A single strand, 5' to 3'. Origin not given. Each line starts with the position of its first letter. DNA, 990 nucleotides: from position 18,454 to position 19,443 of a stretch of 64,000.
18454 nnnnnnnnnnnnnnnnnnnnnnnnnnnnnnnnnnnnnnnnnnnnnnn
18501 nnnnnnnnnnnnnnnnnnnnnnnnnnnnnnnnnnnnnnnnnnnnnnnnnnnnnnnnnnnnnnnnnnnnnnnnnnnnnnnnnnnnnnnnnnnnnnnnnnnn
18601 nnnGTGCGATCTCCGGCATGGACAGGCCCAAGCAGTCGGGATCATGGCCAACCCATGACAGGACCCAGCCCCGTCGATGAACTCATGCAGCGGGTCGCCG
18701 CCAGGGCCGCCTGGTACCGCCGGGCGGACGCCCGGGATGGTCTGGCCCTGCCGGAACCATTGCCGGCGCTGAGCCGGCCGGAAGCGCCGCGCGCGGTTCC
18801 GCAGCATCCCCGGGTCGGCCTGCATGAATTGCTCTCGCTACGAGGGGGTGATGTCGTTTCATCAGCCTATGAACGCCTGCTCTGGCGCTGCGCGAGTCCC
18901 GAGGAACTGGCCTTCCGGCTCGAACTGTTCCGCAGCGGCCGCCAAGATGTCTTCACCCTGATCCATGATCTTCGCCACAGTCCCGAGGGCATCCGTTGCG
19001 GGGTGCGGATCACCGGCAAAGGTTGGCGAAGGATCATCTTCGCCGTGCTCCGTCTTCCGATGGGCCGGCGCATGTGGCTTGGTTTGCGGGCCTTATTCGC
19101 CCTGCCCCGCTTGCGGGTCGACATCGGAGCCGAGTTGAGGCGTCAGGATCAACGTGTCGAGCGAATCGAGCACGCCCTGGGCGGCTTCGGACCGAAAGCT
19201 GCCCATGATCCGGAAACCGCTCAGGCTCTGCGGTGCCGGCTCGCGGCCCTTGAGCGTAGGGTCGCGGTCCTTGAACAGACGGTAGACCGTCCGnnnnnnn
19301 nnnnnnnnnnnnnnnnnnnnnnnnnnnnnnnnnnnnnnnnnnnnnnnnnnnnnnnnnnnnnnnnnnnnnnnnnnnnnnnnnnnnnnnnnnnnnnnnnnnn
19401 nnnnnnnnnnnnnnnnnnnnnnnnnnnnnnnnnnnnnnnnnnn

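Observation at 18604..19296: Short DUF4214/coiled-coil paralog lacking any catalytic domain, leading the split-GT operon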

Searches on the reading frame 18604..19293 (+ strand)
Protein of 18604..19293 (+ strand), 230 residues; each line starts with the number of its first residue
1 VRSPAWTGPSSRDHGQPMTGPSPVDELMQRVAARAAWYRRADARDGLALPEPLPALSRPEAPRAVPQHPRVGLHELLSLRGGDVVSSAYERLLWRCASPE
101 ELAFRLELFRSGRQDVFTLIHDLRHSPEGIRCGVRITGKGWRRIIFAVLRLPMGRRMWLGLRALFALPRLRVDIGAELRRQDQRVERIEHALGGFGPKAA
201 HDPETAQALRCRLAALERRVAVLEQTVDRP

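Call 5: search_protein_families(library=pfam, proteins=[window:18604-19293:+], max_evalue=0.1)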
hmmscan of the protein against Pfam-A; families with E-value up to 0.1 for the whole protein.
window:18604-19293:+ (230 aa): 1 family
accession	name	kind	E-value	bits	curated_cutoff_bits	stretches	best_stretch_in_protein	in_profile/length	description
PF23991.1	DUF7310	-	0.092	13.7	40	0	183-228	3-47/83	Coiled-coil region of unknown function (DUF7310)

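Call 7: find_homologous_proteins(query=window:18604-19293:+, max_evalue=0.001)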
Query window:18604-19293:+ (230 aa): 1 proteins with E <= 0.001 among 4286 candidates.
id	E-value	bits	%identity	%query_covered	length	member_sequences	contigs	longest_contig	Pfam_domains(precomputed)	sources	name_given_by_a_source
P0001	8.1e-135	466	100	93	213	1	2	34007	-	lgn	-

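Call 9: find_encoding_contigs(protein=P0001, flank=10000, max_places=6)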
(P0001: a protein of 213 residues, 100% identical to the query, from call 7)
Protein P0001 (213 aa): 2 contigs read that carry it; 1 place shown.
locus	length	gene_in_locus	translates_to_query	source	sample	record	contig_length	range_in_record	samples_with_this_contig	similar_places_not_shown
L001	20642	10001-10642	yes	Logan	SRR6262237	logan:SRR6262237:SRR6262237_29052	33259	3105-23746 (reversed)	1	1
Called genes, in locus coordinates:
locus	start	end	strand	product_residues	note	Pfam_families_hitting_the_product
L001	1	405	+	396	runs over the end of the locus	PF01757:Acyl_transf_3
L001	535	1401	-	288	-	PF13489:Methyltransf_23, PF08241:Methyltransf_11 (faint), PF08242:Methyltransf_12 (weak)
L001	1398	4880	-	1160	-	PF13692:Glyco_trans_1_4 (weak), PF20706:GT4-conflict, PF00534:Glycos_transf_1, PF13692:Glyco_trans_1_4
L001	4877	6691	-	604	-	PF13946:DUF4214 (weak), PF13489:Methyltransf_23, PF08241:Methyltransf_11, PF08242:Methyltransf_12, PF13649:Methyltransf_25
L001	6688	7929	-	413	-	PF00005:ABC_tran, PF13304:AAA_21 (faint), PF14524:Wzt_C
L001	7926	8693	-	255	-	PF01061:ABC2_membrane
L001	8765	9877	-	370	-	PF13439:Glyco_transf_4, PF20706:GT4-conflict, PF00534:Glycos_transf_1, PF13692:Glyco_trans_1_4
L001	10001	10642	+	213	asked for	-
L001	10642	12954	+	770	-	PF13439:Glyco_transf_4 (faint), PF00534:Glycos_transf_1, PF13692:Glyco_trans_1_4, PF20706:GT4-conflict, PF00534:Glycos_transf_1, PF13692:Glyco_trans_1_4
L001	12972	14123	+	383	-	PF00534:Glycos_transf_1, PF13692:Glyco_trans_1_4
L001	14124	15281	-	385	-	PF00288:GHMP_kinases_N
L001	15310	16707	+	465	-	PF00534:Glycos_transf_1, PF13692:Glyco_trans_1_4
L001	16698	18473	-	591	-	-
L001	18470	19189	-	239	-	PF01583:APS_kinase, PF13671:AAA_33 (weak)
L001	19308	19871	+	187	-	PF02357:NusG (weak)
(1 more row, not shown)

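Call 15: search_protein_representatives(protein=P0001)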
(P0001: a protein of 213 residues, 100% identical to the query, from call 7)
Query: 213 residues. Proteins with E-value up to 0.001 (for the whole library): 94; up to 1e-10: 5; up to 1e-30: 2. The best 94 are listed.
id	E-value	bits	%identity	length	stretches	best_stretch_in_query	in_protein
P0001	1.5e-135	465.7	100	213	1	1-213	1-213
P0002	5.2e-44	166.6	51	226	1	9-207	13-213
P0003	8.6e-30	120.1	45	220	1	6-210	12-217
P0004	3.5e-16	75.6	34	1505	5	42-132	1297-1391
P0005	1.0e-14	70.8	33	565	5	35-128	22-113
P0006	2.2e-09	53.4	32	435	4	7-122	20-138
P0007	1.2e-07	47.7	30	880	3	67-114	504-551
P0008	1.8e-07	47.2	30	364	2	63-184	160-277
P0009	1.9e-07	47.1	32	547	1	27-156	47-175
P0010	2.2e-07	46.9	32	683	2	43-156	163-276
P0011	2.3e-07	46.8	36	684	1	41-175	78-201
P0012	2.7e-07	46.6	35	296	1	52-157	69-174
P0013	3.0e-07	46.4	32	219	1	6-152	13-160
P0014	6.6e-07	45.3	35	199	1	27-166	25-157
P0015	7.3e-07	45.2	36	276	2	30-143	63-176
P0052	9.4e-05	38.3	34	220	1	31-151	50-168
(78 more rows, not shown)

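Call 17: find_encoding_contigs(protein=P0002, flank=10000, max_places=4)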
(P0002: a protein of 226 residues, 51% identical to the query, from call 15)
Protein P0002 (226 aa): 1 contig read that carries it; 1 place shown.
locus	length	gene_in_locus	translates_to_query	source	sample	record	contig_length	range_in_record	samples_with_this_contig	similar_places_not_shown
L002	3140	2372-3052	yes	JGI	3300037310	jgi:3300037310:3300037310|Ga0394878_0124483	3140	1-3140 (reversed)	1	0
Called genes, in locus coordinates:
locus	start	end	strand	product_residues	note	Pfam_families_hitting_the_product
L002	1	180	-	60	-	?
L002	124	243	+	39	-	-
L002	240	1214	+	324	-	PF03448:MgtE_N (faint)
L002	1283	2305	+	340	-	PF00288:GHMP_kinases_N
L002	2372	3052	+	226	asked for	-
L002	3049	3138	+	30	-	?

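Call 18: find_encoding_contigs(protein=P0003, flank=10000, max_places=4)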
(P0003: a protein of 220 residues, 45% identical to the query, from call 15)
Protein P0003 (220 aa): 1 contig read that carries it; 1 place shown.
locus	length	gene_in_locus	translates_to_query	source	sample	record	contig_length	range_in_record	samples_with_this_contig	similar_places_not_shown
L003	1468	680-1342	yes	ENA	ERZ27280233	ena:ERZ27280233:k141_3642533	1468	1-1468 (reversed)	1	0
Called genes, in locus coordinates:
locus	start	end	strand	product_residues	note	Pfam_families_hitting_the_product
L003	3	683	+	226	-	?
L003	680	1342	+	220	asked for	-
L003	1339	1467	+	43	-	?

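Call 24: search_protein_families(library=pfam, alignment_id=A1, max_evalue=0.01)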
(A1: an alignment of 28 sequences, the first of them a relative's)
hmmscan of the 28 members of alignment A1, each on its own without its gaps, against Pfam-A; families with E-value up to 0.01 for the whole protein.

A. member 1, P0001 (213 aa): 0 families

B. families by the number of members that match (of 28 scanned): 1 family
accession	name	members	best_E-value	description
PF13946.11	DUF4214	22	7.2e-14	Domain of unknown function (DUF4214)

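Call 31: find_related_loci(query=A2, collection=genome_contigs, flank=10000)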
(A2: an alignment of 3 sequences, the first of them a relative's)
Query A2 (213 aa) in genome_contigs; peptide patterns used: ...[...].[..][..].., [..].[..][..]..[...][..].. (x = any residue, [..] = any of these).
266 stretches matched a pattern, but none encodes a relative of the query by tblastn (E <= 1e-3).

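Call 37: predict_structure(alignment_id=A1)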
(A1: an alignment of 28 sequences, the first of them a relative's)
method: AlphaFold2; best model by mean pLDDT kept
length: 213 residues; sequences in the alignment: 28
mean_pLDDT: 88.0   pTM: 0.51
mean pLDDT of the five models: 88.0, 84.8, 84.5, 84.5, 81.8
residues with pLDDT >= 90: 114; 70-90: 84; 50-70: 13; < 50: 2
segments of 3 or more residues with pLDDT < 50: none
pLDDT, mean of each block of 10 residues (from residue 1): 83 94 83 65 85 95 97 97 97 95 96 96 75 82 88 91 92 82 86 89 88 59
secondary structure, 60 per line:
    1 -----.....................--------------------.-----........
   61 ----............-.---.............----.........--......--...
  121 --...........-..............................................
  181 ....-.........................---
elements in order: H6-26 E53-55 H56-60 H65-76 H82-94 H99-107 H110-115 E118-120 H123-133 H135-184 H186-210

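Call 40: find_encoding_contigs(protein=P0013, flank=8000, max_places=3)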
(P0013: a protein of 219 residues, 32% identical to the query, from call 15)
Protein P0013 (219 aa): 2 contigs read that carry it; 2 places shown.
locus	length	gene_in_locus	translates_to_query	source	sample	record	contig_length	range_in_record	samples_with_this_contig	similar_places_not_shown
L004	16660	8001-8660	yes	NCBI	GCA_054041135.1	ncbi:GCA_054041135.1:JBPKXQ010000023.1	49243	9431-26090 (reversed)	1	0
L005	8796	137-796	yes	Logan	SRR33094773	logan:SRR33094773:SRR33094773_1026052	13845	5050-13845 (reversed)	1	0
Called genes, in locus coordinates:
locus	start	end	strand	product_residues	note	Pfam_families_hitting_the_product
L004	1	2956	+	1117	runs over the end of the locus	PF13439:Glyco_transf_4 (faint), PF00534:Glycos_transf_1, PF13692:Glyco_trans_1_4, PF00534:Glycos_transf_1, PF20706:GT4-conflict, PF13692:Glyco_trans_1_4, PF00534:Glycos_transf_1, PF13692:Glyco_trans_1_4 (weak), +1 more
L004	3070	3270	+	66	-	-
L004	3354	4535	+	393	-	PF20706:GT4-conflict, PF00534:Glycos_transf_1, PF13692:Glyco_trans_1_4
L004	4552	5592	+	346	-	PF01370:Epimerase, PF04321:RmlD_sub_bind (weak), PF16363:GDP_Man_Dehyd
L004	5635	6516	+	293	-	PF01073:3Beta_HSD, PF01370:Epimerase, PF04321:RmlD_sub_bind, PF05368:NmrA (faint), PF07993:NAD_binding_4 (faint), PF13460:NAD_binding_10 (weak), PF16363:GDP_Man_Dehyd, PF02719:Polysacc_synt_2 (weak)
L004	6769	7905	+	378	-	PF13439:Glyco_transf_4, PF13579:Glyco_trans_4_4, PF00534:Glycos_transf_1, PF13692:Glyco_trans_1_4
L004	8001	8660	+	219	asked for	-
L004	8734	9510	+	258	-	PF01061:ABC2_membrane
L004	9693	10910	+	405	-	PF00005:ABC_tran, PF13555:AAA_29 (faint), PF14524:Wzt_C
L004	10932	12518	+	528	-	PF13489:Methyltransf_23, PF08241:Methyltransf_11, PF13649:Methyltransf_25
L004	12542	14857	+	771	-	PF00534:Glycos_transf_1, PF13692:Glyco_trans_1_4, PF20706:GT4-conflict (weak), PF00534:Glycos_transf_1, PF13692:Glyco_trans_1_4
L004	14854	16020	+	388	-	PF00534:Glycos_transf_1 (weak), PF13692:Glyco_trans_1_4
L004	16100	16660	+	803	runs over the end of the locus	-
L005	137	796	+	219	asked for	-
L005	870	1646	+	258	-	PF01061:ABC2_membrane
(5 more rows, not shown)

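Call 41: find_encoding_contigs(protein=P0052, flank=8000, max_places=3)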
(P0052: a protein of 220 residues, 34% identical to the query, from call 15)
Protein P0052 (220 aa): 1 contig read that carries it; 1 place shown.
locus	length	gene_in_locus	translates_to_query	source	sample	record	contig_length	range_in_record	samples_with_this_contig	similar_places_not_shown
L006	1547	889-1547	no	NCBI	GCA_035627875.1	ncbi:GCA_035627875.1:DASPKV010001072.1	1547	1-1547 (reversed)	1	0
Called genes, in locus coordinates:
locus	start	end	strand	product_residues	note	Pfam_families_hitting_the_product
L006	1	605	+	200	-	?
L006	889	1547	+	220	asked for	PF13946:DUF4214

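Call 44: search_protein_families(library=ncbifam, proteins=[P0001], max_evalue=0.01)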
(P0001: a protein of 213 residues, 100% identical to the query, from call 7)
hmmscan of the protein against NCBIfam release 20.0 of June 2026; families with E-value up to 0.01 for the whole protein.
P0001 (213 aa): 0 families
